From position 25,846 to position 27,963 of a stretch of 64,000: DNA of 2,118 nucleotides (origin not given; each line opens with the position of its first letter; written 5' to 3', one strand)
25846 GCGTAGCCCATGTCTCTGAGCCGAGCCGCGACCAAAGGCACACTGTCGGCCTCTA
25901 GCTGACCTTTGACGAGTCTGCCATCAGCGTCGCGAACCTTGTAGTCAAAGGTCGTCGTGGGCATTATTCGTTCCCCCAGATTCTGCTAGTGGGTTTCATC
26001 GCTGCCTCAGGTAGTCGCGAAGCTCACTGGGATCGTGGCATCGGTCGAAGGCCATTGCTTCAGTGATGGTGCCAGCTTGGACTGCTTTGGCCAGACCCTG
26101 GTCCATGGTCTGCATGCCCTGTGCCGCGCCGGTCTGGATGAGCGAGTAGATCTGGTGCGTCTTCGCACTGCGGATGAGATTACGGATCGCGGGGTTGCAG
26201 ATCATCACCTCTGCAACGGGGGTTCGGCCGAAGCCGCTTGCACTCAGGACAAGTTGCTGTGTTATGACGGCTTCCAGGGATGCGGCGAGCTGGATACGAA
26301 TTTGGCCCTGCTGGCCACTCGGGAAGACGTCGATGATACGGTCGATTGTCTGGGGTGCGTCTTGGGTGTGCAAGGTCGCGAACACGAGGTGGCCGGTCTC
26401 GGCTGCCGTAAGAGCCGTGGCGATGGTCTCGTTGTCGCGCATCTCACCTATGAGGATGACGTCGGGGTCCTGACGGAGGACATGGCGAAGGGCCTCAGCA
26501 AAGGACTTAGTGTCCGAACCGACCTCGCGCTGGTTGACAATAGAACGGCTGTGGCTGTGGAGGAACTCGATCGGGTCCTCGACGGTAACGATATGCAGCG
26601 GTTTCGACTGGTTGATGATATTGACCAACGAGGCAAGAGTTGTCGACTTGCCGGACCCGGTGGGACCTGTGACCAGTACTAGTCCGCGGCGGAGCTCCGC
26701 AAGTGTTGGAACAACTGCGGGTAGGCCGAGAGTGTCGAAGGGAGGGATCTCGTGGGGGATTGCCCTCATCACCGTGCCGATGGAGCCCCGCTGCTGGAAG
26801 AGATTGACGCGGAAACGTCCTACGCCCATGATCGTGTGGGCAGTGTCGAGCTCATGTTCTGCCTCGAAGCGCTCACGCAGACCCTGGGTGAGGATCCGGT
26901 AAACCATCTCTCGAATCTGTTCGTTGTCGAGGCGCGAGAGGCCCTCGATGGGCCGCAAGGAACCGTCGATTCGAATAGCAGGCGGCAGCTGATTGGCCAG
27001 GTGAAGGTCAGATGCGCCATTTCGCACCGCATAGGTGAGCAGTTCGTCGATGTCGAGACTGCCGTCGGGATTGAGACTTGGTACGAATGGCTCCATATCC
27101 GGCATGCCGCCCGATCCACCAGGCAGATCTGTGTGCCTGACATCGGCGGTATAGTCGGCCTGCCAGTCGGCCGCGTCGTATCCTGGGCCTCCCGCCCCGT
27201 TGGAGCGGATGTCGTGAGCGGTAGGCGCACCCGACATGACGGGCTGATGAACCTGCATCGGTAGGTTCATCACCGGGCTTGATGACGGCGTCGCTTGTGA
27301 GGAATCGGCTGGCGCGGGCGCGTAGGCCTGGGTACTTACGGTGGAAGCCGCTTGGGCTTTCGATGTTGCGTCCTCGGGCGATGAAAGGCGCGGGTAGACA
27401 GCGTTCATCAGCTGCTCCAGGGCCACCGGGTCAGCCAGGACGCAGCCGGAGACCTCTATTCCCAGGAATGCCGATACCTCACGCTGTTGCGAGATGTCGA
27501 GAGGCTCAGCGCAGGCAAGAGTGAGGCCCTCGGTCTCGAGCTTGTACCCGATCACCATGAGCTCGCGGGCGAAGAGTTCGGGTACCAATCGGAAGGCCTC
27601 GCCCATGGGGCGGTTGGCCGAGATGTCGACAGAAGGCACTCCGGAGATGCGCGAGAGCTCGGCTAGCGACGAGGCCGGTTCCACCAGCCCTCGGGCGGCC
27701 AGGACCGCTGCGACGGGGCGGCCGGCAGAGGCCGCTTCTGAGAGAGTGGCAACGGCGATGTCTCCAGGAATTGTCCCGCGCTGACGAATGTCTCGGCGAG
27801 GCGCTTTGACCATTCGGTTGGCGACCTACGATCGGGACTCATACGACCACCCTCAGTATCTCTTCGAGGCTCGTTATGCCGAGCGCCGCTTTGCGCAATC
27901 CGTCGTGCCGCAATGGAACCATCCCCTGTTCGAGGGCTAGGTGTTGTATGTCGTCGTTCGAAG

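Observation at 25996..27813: Chimeric pilus ATPase: a PilT retraction-motor core carrying a PilB/GspE-type N-terminal domain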

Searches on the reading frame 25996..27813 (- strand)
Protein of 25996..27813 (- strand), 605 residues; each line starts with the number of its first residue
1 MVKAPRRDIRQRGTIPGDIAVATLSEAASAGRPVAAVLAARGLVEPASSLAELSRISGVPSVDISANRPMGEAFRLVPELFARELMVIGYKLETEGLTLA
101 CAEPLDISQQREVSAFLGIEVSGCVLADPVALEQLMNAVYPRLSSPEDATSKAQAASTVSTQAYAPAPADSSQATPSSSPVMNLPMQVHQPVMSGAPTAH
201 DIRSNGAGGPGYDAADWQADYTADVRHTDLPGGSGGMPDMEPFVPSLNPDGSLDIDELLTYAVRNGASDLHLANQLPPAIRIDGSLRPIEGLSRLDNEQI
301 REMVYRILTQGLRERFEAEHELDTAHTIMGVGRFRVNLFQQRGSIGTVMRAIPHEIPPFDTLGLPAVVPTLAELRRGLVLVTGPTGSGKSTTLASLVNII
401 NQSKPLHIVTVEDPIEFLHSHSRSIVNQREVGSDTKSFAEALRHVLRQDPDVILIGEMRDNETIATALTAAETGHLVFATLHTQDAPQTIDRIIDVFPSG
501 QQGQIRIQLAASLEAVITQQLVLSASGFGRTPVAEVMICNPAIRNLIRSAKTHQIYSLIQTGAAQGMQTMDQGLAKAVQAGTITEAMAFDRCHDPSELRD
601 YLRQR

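Call 3: search_protein_families(library=pfam, proteins=[window:25996-27813:-], max_evalue=0.1)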
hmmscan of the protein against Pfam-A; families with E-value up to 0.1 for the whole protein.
window:25996-27813:- (605 aa): 28 families (the best 25 are shown)
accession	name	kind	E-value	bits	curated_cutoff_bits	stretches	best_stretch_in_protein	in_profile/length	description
PF00437.27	T2SSE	-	3.3e-48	164.7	24.9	1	255-559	12-343/370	Type II/IV secretion system protein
PF05157.20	MshEN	-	5.9e-11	42.6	23.1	1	58-142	2-86/90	MshEN domain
PF13401.12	AAA_22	-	3e-05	24.8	27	1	375-458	4-93/130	AAA domain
PF13604.12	AAA_30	-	8.9e-05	22.7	27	1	368-472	10-113/191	AAA domain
PF13191.12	AAA_16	-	0.00016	22.7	32.6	1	377-432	25-85/167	AAA ATPase domain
PF25199.1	nSTAND_NTPase5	-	0.00058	20.2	34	1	375-431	40-105/145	Novel STAND NTPase 5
PF13245.12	AAA_19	-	0.0014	19.3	25.1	1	374-405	9-40/134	AAA domain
PF13555.12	AAA_29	-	0.0014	18.8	27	1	376-397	22-43/61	P-loop containing region of AAA domain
PF00004.35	AAA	-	0.0038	18.1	21.2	1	379-458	1-66/131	ATPase family associated with various cellular activities (AAA)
PF13476.12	AAA_23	-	0.0047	18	27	1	373-396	16-39/201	AAA domain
PF20720.3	nSTAND3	-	0.016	15.4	27.2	1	376-418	17-61/155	Novel STAND NTPase 3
PF13238.12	AAA_18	-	0.018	15.9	29.4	1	379-481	1-80/128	AAA domain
PF01935.23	DUF87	-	0.02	15.4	23.2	1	380-409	27-56/220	Helicase HerA, central domain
PF00005.33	ABC_tran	-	0.021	15.8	25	1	379-503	14-115/137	ABC transporter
PF03266.21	NTPase_1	-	0.036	14.3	23.9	0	379-402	2-25/168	NTPase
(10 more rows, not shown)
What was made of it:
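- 27379..27842 (-): MshEN/GSPII (N1D) domain: a four-helix subdomain carrying two degenerate 24-residue motifs separated by a 5-residue spacer, followed by an alpha/beta subdomain. Pfam PF05157 (call 3).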

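Call 4: search_protein_families(library=ncbifam, proteins=[window:25996-27813:-], max_evalue=0.01)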
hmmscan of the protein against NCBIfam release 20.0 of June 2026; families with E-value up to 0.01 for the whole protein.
window:25996-27813:- (605 aa): 18 families
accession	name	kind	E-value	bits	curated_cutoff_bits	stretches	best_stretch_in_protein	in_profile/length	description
TIGR01420.1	pilT_fam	subfamily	2.5e-144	480.7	319.1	1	255-597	2-343/343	PilT/PilU family type 4a pilus ATPase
TIGR02538.1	type_IV_pilB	equivalog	6.2e-51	173.7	675.65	2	376-522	316-452/564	type IV-A pilus assembly ATPase PilB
TIGR02533.1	type_II_gspE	equivalog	3.2e-48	164.6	630.25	1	373-522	240-379/486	type II secretion system ATPase GspE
TIGR02525.1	plasmid_TraJ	equivalog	7.8e-43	146.8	368.3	1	254-557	11-332/372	plasmid transfer ATPase TraJ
TIGR02524.1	dot_icm_DotB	equivalog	1.1e-40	139.9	463.3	1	255-586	6-348/358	Dot/Icm type IV secretion system ATPase DotB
NF007755.0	PRK10436.1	equivalog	2.2e-40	138.7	617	1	255-522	89-355/465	type II secretion system protein GspE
NF053534.1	T4PilAsmATPsTfpB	equivalog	1.6e-39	135.8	850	1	371-496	331-452/584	type IV pilus assembly ATPase TfpB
NF041000.1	ATPase_ComGA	equivalog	6e-37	127.1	300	1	371-522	123-265/267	competence type IV pilus ATPase ComGA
NF058587.1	archaellum_moto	equivalog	1.1e-16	60.7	550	1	379-493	278-393/527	archaellum flagellar ATPase motor FlaI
TIGR02782.1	TrbB_P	equivalog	3.2e-14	52.9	304.55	1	378-514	138-273/303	P-type conjugative transfer ATPase TrbB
TIGR02788.1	VirB11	equivalog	9.2e-14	51.2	249.95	1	376-503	144-272/308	P-type DNA transfer ATPase VirB11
TIGR03819.1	heli_sec_ATPase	hypoth_equivalog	2.3e-13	50.1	373.15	1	376-517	178-323/340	TadA family conjugal transfer-associated ATPase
NF010425.0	PRK13851.1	equivalog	2.7e-11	42.9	461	1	376-504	162-291/344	type IV secretion system protein VirB11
NF010469.0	PRK13894.1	subfamily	2.2e-10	40.4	508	1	379-495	152-266/320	conjugal transfer ATPase TrbB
NF010407.0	PRK13833.1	subfamily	4.8e-10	39.4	499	1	376-496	144-262/323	conjugal transfer protein TrbB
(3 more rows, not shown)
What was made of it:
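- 25996..27063 (-): PilT-family ATPase core (PilT N-terminal domain plus C-terminal ATPase domain). TIGR01420 480.7 bits (call 4).
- On PilT/PilU family type IVa pilus ATPase (TIGR01420): Residues 255-597 cover model positions 2-343 of 343 (call 4).
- On PilB / GspE extension ATPases: 173.7 against 675.65, and 164.6 against 630.25 (call 4).
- Checked: PilB (173.7 vs 675.65) and GspE (164.6 vs 630.25) fall far below their cutoffs (call 4).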

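Call 6: find_homologous_proteins(query=window:25996-27813:-)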
Query window:25996-27813:- (605 aa): 8000 proteins with E <= 0.001 among 8000 candidates; the best 120 are listed.
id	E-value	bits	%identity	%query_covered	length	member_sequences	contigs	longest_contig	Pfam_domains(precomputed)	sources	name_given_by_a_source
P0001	0.0e+0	1292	99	98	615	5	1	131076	PF05157.21,PF00437.27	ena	-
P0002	0.0e+0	1125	87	98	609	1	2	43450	PF05157.21,PF00437.27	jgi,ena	-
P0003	0.0e+0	1097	85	98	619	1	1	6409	PF05157.21,PF00437.27,PF13401.13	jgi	jgi:twitching motility protein PilT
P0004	0.0e+0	1086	84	98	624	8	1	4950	PF05157.21,PF00437.27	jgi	jgi:twitching motility protein PilT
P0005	0.0e+0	1084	84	98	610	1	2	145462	PF05157.21,PF00437.27,PF13401.13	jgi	jgi:twitching motility protein PilT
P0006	0.0e+0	1069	83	98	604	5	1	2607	PF05157.21,PF00437.27,PF13401.13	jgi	jgi:twitching motility protein PilT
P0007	0.0e+0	1065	84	98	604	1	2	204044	PF05157.21,PF00437.27,PF13401.13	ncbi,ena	-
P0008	0.0e+0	1060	83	98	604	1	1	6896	PF05157.21,PF00437.27,PF13401.13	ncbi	-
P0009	0.0e+0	1058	81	98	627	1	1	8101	PF05157.21,PF00437.27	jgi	jgi:twitching motility protein PilT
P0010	0.0e+0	1058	82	98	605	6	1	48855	PF05157.21,PF00437.27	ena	-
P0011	0.0e+0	1056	81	98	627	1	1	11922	PF05157.21,PF00437.27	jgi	jgi:twitching motility protein PilT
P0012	0.0e+0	1055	82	98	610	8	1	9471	PF05157.21,PF00437.27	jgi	jgi:twitching motility protein PilT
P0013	0.0e+0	1052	81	98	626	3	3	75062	PF05157.21,PF00437.27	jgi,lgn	jgi:twitching motility protein PilT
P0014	0.0e+0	1052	81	98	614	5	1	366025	PF05157.21,PF00437.27,PF13401.13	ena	-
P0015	0.0e+0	1051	82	98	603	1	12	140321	PF05157.21,PF00437.27,PF13401.13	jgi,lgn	jgi:twitching motility protein PilT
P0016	0.0e+0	1050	81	98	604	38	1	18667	PF05157.21,PF00437.27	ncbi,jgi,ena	-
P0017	0.0e+0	1048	81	98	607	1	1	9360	PF05157.21,PF00437.27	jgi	jgi:twitching motility protein PilT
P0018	0.0e+0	1048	81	98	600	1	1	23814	PF05157.21,PF00437.27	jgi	-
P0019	0.0e+0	1047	81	98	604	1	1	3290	PF05157.21,PF00437.27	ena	-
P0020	0.0e+0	1047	81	98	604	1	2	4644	PF05157.21,PF00437.27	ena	-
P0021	0.0e+0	1047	81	98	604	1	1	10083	PF05157.21,PF00437.27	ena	-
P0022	0.0e+0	1047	81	98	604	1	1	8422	PF05157.21,PF00437.27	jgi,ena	jgi:twitching motility protein PilT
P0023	0.0e+0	1047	81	98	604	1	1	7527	PF05157.21,PF00437.27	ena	-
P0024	0.0e+0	1047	81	98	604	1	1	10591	PF05157.21,PF00437.27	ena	-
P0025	0.0e+0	1046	81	98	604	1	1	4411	PF05157.21,PF00437.27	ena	-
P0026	0.0e+0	1046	81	98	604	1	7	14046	PF05157.21,PF00437.27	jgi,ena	jgi:twitching motility protein PilT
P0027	0.0e+0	1046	82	98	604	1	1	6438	PF05157.21,PF00437.27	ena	-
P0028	0.0e+0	1046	81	98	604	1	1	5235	PF05157.21,PF00437.27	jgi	-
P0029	0.0e+0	1046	81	98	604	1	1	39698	PF05157.21,PF00437.27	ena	-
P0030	0.0e+0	1046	81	98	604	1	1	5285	PF05157.21,PF00437.27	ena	-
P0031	0.0e+0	1046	81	98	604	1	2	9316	PF05157.21,PF00437.27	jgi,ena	jgi:twitching motility protein PilT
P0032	0.0e+0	1046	81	98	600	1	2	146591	PF05157.21,PF00437.27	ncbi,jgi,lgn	jgi:twitching motility protein PilT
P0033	0.0e+0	1046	81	98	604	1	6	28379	PF05157.21,PF00437.27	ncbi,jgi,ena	jgi:twitching motility protein PilT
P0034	0.0e+0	1046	81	98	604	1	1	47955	PF05157.21,PF00437.27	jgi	jgi:twitching motility protein PilT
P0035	0.0e+0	1046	81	98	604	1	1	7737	PF05157.21,PF00437.27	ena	-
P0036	0.0e+0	1046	81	98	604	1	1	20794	PF05157.21,PF00437.27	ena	-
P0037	0.0e+0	1046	81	98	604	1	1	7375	PF05157.21,PF00437.27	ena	-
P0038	0.0e+0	1046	81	98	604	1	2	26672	PF05157.21,PF00437.27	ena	-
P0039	0.0e+0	1046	81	98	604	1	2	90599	PF05157.21,PF00437.27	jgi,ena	jgi:twitching motility protein PilT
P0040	0.0e+0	1046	81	98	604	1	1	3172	PF05157.21,PF00437.27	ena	-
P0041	0.0e+0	1046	81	98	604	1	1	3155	PF05157.21,PF00437.27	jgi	jgi:twitching motility protein PilT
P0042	0.0e+0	1046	81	98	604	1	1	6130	PF05157.21,PF00437.27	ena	-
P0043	0.0e+0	1045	81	98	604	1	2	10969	PF05157.21,PF00437.27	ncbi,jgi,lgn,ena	jgi:twitching motility protein PilT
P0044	0.0e+0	1045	81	98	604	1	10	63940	PF05157.21,PF00437.27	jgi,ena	jgi:twitching motility protein PilT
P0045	0.0e+0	1045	81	98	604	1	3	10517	PF05157.21,PF00437.27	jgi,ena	jgi:twitching motility protein PilT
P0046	0.0e+0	1045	81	98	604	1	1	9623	PF05157.21,PF00437.27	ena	-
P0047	0.0e+0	1045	81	98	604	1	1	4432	PF05157.21,PF00437.27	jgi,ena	jgi:twitching motility protein PilT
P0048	0.0e+0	1045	81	98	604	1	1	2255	PF05157.21,PF00437.27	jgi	-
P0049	0.0e+0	1045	81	98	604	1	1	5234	PF05157.21,PF00437.27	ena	-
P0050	0.0e+0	1045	81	98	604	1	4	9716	PF05157.21,PF00437.27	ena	-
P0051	0.0e+0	1045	81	98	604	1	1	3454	PF05157.21,PF00437.27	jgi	jgi:twitching motility protein PilT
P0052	0.0e+0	1045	81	98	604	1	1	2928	PF05157.21,PF00437.27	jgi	-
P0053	0.0e+0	1044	81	98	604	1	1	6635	PF05157.21,PF00437.27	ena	-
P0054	0.0e+0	1044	81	98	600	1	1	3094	PF05157.21,PF00437.27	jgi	-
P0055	0.0e+0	1044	81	98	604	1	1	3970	PF05157.21,PF00437.27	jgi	jgi:twitching motility protein PilT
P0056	0.0e+0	1044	81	98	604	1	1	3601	PF05157.21,PF00437.27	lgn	-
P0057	0.0e+0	1043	81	98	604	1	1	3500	PF05157.21,PF00437.27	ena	-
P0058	0.0e+0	1043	80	98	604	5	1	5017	PF05157.21,PF00437.27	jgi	-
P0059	0.0e+0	1043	81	98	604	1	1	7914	PF05157.21,PF00437.27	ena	-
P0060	0.0e+0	1043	81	98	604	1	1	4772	PF05157.21,PF00437.27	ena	-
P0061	0.0e+0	1043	81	98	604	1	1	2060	PF05157.21,PF00437.27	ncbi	-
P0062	0.0e+0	1043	81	98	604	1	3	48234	PF05157.21,PF00437.27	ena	-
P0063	0.0e+0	1043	81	98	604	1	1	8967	PF05157.21,PF00437.27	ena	-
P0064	0.0e+0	1043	81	98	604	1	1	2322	PF05157.21,PF00437.27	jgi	jgi:twitching motility protein PilT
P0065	0.0e+0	1043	81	98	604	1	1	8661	PF05157.21,PF00437.27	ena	-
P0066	0.0e+0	1042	81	98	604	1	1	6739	PF05157.21,PF00437.27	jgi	jgi:twitching motility protein PilT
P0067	0.0e+0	1042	82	98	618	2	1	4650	PF05157.21,PF00437.27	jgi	jgi:twitching motility protein PilT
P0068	0.0e+0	1042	81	98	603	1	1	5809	PF05157.21,PF00437.27,PF13401.13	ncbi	-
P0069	0.0e+0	1041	81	98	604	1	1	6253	PF05157.21,PF00437.27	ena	-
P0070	0.0e+0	1040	81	98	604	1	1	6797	PF05157.21,PF00437.27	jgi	jgi:twitching motility protein PilT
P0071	0.0e+0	1039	80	98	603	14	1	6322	PF05157.21,PF00437.27,PF13401.13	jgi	jgi:pilus retraction protein PilT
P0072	0.0e+0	1037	82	98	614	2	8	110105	PF05157.21,PF00437.27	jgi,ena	jgi:twitching motility protein PilT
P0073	0.0e+0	1035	81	98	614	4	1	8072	PF05157.21,PF00437.27,PF13401.13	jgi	-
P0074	0.0e+0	1034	75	98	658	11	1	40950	PF05157.21,PF00437.27,PF13401.13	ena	-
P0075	0.0e+0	1034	81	98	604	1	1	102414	PF05157.21,PF00437.27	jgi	jgi:twitching motility protein PilT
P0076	0.0e+0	1032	81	98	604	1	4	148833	PF05157.21,PF00437.27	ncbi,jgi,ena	ncbi:MAG: PilT/PilU family type 4a pilus ATPase [Acidimicrobiales bacterium]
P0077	0.0e+0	1032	80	98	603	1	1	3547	PF05157.21,PF00437.27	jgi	jgi:twitching motility protein PilT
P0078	0.0e+0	1032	80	98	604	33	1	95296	PF05157.21,PF00437.27,PF13401.13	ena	-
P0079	0.0e+0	1031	81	98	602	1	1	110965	PF05157.21,PF00437.27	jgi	-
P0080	0.0e+0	1031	80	98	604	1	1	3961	PF05157.21,PF00437.27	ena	-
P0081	0.0e+0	1030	80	98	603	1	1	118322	PF05157.21,PF00437.27,PF13401.13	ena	-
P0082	0.0e+0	1025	80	98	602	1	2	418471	PF05157.21,PF00437.27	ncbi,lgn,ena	-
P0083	0.0e+0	1022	80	95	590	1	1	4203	PF05157.21,PF00437.27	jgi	-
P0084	0.0e+0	1020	79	98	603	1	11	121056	PF05157.21,PF00437.27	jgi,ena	jgi:twitching motility protein PilT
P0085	0.0e+0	1019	81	95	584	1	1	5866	PF05157.21,PF00437.27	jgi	jgi:twitching motility protein PilT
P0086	0.0e+0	1017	78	98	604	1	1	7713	PF05157.21,PF00437.27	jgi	jgi:twitching motility protein PilT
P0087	0.0e+0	1014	79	98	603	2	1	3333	PF05157.21,PF00437.27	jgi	jgi:twitching motility protein PilT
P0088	0.0e+0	1014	80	98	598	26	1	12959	PF05157.21,PF00437.27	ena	-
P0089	6.0e-293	991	83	89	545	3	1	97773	PF05157.21,PF00437.27,PF13401.13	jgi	jgi:twitching motility protein PilT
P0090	1.9e-283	960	76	98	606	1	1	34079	PF05157.21,PF00437.27,PF13401.13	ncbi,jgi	ncbi:MAG: PilT/PilU family type 4a pilus ATPase [Acidimicrobiales bacterium]|jgi:twitching motility 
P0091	2.7e-283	959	77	98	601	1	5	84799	PF05157.21,PF00437.27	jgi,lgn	jgi:twitching motility protein PilT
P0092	1.6e-282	957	81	89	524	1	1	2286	PF05157.21,PF00437.27,PF13401.13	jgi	jgi:twitching motility protein PilT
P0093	4.4e-282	955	82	89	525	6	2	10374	PF05157.21,PF00437.27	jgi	jgi:twitching motility protein PilT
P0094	1.2e-280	950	81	89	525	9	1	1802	PF05157.21,PF00437.27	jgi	jgi:twitching motility protein PilT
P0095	7.9e-268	908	72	98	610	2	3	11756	PF05157.21,PF00437.27,PF13401.13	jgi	jgi:twitching motility protein PilT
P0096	4.4e-256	869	79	85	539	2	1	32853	PF05157.21,PF00437.27,PF13401.13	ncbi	ncbi:MAG: PilT/PilU family type 4a pilus ATPase, partial [Acidimicrobiales bacterium]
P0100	2.1e-238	811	66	98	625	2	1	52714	PF05157.21,PF00437.27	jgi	jgi:twitching motility protein PilT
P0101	4.6e-237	807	65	98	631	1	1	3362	PF05157.21,PF00437.27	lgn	-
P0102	1.7e-236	805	63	98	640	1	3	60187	PF05157.21,PF00437.27,PF13401.13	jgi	-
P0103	3.0e-236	804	83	58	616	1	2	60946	PF05157.21,PF00437.27,PF13401.13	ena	-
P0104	6.0e-236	803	67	96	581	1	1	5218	PF05157.21,PF00437.27,PF13401.13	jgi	jgi:twitching motility protein PilT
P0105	1.8e-235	801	84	58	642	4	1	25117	PF05157.21,PF00437.27,PF13401.13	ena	-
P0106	3.4e-234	797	82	60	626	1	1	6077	PF05157.21,PF00437.27,PF13401.13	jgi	jgi:twitching motility protein PilT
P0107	4.2e-234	797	65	98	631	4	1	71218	PF05157.21,PF00437.27,PF13401.13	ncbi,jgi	ncbi:MAG: PilT/PilU family type 4a pilus ATPase [Acidimicrobiales bacterium]|jgi:twitching motility 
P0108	1.8e-233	795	83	58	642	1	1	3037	PF05157.21,PF00437.27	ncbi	-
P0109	9.9e-233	792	84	57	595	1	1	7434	PF05157.21,PF00437.27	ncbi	-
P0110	1.5e-232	792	81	58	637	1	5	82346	PF05157.21,PF00437.27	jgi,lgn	jgi:twitching motility protein PilT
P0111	1.8e-232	791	65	98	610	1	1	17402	PF05157.21,PF00437.27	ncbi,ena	-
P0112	2.1e-232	791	-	-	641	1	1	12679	PF05157.21,PF00437.27,PF13401.13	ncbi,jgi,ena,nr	ncbi:MAG TPA: PilT/PilU family type 4a pilus ATPase [Acidimicrobiales bacterium]|nr:PilT/PilU family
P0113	2.1e-232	791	64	98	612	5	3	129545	PF05157.21,PF00437.27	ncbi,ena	-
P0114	2.7e-232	791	63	98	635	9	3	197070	PF05157.21,PF00437.27,PF13401.13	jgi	jgi:twitching motility protein PilT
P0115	3.9e-232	790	-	-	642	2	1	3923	PF05157.21,PF00437.27,PF13401.13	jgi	jgi:twitching motility protein PilT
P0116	4.3e-232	790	82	59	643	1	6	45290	PF05157.21,PF00437.27,PF13401.13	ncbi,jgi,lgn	ncbi:MAG: PilT/PilU family type 4a pilus ATPase [Acidimicrobiales bacterium]|jgi:twitching motility 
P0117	8.7e-232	789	64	98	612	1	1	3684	PF05157.21,PF00437.27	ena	-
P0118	9.7e-232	789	84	58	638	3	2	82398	PF05157.21,PF00437.27,PF13401.13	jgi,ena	jgi:twitching motility protein PilT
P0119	1.1e-231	789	62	97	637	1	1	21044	PF05157.21,PF00437.27,PF13401.13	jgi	jgi:twitching motility protein PilT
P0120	1.5e-231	788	62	98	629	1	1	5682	PF05157.21,PF00437.27,PF13401.13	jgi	jgi:twitching motility protein PilT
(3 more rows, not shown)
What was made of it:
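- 25996..27842 (-): Complete MshEN-PilT gene (about 615 aa once the 1-nt indel is repaired). The finding's ORF 25996-27813 is its in-frame 3' part. More than 100 full-length homologs of 600-640 aa (call 6).
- More than 100 full-length homologs (call 6).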

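Call 45: predict_structure(alignment_id=A4)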
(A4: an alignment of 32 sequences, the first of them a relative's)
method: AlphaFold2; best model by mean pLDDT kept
length: 615 residues; sequences in the alignment: 32
mean_pLDDT: 71.4   pTM: 0.45
mean pLDDT of the five models: 71.4, 64.8, 63.6, 61.4, 61.1
residues with pLDDT >= 90: 128; 70-90: 261; 50-70: 82; < 50: 144
segments of 3 or more residues with pLDDT < 50: 1-4, 152-226, 228-247, 432-442, 535-539, 572-586, 595-599
pLDDT, mean of each block of 10 residues (from residue 1): 59 93 91 88 91 91 93 89 85 91 91 91 88 93 84 42 39 35 32 28 29 28 44 36 42 79 87 83 91 77 90 89 86 80 84 88 69 79 87 75 78 62 54 48 53 65 76 81 85 83 89 91 88 51 79 88 75 42 49 48 60 57
secondary structure, 60 per line:
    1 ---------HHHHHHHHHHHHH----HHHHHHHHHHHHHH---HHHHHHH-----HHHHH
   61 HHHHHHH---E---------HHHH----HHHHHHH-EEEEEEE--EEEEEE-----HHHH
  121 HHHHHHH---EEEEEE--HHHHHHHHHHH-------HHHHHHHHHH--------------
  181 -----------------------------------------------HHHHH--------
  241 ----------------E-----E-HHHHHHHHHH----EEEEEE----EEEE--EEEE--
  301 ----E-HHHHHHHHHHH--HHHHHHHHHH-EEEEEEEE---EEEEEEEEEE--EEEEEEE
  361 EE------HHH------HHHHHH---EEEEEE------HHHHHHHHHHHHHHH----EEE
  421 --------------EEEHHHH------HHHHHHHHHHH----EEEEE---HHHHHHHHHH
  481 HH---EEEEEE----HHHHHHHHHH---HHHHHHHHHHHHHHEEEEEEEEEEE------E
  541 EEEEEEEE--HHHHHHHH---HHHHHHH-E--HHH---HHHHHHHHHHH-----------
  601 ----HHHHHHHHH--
elements in order: H10-22 H27-40 H44-50 H56-67 H81-84 H89-95 E97-103 E106-111 H117-127 E131-136 H139-149 H157-166 H228-232 H265-274 E279-284 E289-292 E295-298 H307-317 H320-329 E331-338 E342-351 E354-362 H378-383 E387-392 H399-413 E418-420 E435-437 H438-441 H448-458 E463-467 H471-482 E486-491 H496-505 H509-522 E523-533 E540-548 H551-558 H562-568 H579-589 H605-613
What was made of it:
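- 27064..27378 (-): Low-complexity Pro/Ala/Ser-rich linker of about 105 aa. Its length and sequence vary between homologs. pLDDT <50 over P0001 residues 152-247 (call 45).
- Checked: The linker is predicted disordered, pLDDT <50 for P0001 residues 152-247 (call 45).
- Linker disordered (call 45).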
